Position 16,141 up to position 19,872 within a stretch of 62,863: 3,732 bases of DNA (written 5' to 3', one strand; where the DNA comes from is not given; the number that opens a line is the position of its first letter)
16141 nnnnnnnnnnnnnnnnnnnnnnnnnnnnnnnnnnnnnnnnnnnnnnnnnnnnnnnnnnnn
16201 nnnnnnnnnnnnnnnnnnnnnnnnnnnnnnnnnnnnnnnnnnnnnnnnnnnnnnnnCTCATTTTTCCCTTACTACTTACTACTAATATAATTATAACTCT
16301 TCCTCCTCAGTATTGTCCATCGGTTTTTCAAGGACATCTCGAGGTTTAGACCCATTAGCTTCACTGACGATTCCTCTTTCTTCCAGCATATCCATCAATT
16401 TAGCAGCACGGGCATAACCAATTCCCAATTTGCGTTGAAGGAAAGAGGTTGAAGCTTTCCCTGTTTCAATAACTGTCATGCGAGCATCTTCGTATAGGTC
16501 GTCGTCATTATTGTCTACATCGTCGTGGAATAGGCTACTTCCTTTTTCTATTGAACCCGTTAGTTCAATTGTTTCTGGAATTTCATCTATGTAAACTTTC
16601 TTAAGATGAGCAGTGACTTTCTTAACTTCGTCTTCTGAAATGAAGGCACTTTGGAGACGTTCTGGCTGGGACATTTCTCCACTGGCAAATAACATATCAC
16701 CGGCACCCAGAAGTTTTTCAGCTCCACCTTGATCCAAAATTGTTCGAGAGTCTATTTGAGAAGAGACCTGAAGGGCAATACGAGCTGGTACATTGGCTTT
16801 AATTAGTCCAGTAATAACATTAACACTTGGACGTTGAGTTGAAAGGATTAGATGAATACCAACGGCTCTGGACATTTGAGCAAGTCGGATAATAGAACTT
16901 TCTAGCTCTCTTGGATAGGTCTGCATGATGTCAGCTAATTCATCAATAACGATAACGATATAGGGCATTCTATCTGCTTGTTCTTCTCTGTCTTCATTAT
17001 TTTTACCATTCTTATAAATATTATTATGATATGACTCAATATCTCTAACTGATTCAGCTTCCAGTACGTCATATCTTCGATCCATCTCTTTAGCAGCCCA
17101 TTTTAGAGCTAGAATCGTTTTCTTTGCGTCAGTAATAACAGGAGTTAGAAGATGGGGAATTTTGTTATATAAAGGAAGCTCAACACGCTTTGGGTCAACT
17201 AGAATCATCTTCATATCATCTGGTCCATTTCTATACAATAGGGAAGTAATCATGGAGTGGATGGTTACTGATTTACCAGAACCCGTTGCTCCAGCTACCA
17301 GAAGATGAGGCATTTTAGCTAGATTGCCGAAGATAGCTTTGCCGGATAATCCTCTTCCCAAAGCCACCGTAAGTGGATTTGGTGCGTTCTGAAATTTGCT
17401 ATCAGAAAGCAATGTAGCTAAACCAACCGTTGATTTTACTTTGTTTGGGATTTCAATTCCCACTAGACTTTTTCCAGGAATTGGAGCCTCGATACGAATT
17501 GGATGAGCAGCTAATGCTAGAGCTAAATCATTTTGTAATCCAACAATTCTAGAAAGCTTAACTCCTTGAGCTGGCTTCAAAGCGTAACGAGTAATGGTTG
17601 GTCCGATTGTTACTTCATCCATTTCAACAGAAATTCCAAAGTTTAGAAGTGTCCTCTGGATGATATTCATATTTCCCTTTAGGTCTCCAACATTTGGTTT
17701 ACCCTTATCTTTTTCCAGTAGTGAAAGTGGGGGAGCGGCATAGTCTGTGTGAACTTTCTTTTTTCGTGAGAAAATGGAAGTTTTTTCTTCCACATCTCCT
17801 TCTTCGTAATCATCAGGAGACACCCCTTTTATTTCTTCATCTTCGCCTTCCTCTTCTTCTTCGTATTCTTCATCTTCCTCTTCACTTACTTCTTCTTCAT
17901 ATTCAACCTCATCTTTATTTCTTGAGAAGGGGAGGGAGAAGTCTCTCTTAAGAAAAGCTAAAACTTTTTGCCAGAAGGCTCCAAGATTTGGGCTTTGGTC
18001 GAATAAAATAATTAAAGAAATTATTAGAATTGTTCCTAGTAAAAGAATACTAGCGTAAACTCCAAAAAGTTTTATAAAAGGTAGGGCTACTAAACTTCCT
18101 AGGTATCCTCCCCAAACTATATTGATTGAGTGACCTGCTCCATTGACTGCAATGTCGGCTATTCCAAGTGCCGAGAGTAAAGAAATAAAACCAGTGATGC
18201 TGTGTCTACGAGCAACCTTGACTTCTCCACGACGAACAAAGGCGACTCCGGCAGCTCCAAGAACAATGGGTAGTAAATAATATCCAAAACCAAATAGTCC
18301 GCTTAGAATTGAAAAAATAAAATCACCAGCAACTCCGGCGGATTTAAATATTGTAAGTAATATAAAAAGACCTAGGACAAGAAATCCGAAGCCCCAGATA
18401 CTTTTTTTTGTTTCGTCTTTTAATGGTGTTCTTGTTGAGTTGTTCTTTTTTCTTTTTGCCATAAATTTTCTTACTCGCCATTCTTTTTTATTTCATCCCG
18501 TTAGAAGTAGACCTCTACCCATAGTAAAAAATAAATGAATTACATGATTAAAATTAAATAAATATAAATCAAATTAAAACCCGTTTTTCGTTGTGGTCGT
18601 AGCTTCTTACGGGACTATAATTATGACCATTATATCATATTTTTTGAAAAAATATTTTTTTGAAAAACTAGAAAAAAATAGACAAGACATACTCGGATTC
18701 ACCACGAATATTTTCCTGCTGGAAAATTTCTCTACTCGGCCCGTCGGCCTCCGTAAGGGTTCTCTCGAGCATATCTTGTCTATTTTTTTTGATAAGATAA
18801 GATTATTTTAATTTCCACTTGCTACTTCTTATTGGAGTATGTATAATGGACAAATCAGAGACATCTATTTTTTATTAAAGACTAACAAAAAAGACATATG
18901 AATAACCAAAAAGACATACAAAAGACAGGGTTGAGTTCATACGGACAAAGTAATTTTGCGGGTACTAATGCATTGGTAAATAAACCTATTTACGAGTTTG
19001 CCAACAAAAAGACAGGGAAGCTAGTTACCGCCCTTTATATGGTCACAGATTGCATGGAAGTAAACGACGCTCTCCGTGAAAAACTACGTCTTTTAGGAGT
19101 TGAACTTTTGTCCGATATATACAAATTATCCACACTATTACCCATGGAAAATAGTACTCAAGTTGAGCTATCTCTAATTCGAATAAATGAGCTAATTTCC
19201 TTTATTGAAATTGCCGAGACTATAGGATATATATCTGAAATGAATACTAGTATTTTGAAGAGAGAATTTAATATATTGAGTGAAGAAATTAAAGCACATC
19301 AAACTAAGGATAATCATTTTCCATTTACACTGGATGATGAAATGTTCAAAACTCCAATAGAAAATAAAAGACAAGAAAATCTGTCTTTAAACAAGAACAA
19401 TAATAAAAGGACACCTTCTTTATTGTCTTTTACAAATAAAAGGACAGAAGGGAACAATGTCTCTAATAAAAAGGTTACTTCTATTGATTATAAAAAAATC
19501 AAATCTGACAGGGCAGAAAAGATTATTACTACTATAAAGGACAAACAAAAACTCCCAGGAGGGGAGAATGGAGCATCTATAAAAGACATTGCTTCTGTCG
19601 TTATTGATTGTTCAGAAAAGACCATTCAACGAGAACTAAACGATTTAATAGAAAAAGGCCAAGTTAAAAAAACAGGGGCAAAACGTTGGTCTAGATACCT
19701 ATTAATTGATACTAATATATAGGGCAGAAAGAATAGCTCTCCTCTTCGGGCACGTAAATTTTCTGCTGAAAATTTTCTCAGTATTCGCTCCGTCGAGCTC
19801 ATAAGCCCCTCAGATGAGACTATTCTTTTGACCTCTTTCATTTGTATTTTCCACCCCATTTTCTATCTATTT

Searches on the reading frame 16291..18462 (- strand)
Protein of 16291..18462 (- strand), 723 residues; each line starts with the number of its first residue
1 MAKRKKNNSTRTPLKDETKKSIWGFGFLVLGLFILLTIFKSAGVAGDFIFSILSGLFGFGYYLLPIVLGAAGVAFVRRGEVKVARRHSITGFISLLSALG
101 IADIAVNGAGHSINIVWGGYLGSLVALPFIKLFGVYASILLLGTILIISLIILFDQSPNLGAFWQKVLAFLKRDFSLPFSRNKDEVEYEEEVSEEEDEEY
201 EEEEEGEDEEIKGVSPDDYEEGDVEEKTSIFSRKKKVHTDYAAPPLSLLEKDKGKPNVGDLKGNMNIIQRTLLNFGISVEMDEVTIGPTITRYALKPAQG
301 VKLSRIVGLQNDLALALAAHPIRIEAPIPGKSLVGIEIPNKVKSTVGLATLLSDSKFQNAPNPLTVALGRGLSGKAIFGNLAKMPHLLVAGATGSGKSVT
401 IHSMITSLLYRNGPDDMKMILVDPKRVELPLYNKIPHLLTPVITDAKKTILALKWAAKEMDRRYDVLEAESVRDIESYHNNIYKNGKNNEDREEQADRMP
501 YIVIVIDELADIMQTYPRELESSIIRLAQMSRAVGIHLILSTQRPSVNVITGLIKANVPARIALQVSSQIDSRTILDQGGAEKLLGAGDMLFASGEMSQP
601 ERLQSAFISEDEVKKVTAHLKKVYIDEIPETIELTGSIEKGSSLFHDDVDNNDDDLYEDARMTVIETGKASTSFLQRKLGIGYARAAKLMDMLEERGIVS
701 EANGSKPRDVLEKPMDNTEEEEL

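Call 10: search_protein_families(library=pfam, proteins=[window:16291-18462:-], max_evalue=0.01)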
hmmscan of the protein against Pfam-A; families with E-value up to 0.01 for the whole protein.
window:16291-18462:- (723 aa): 9 families
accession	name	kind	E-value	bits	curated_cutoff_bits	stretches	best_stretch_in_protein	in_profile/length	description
PF01580.24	FtsK_SpoIIIE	-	2.1e-58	197.9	24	1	349-547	3-221/221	FtsK/SpoIIIE family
PF17854.6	FtsK_alpha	-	2.2e-28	98.9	22.9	1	244-340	2-101/101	FtsK alpha domain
PF09397.16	FtsK_gamma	-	3.6e-27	94.3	30.6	1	652-711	2-61/63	Ftsk gamma domain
PF13491.11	FtsK_4TM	-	5.4e-08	33.1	23.1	1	42-157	47-162/171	4TM region of DNA translocase FtsK/SpoIIIE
PF01935.23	DUF87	-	0.00011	22.8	23.2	1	385-424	24-60/220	Helicase HerA, central domain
PF12846.13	AAA_10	-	0.0007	19.2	27.5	1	372-427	9-60/362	AAA-like domain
PF04851.21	ResIII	-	0.001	19.4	22.5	1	385-508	24-133/164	Type III restriction enzyme, res subunit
PF13245.12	AAA_19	-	0.0012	19.5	25.1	0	381-513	8-103/134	AAA domain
PF00437.27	T2SSE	-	0.0099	15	24.9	0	386-408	144-166/370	Type II/IV secretion system protein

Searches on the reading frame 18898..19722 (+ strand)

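Call 7: search_protein_families(library=pfam, proteins=[window:18898-19722:+], max_evalue=0.01)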
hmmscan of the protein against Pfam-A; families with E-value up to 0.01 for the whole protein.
window:18898-19722:+ (274 aa): 1 family
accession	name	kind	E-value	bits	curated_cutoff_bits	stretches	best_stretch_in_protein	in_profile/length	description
PF13730.12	HTH_36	-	0.0091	16.2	25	0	227-254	27-53/55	Helix-turn-helix domain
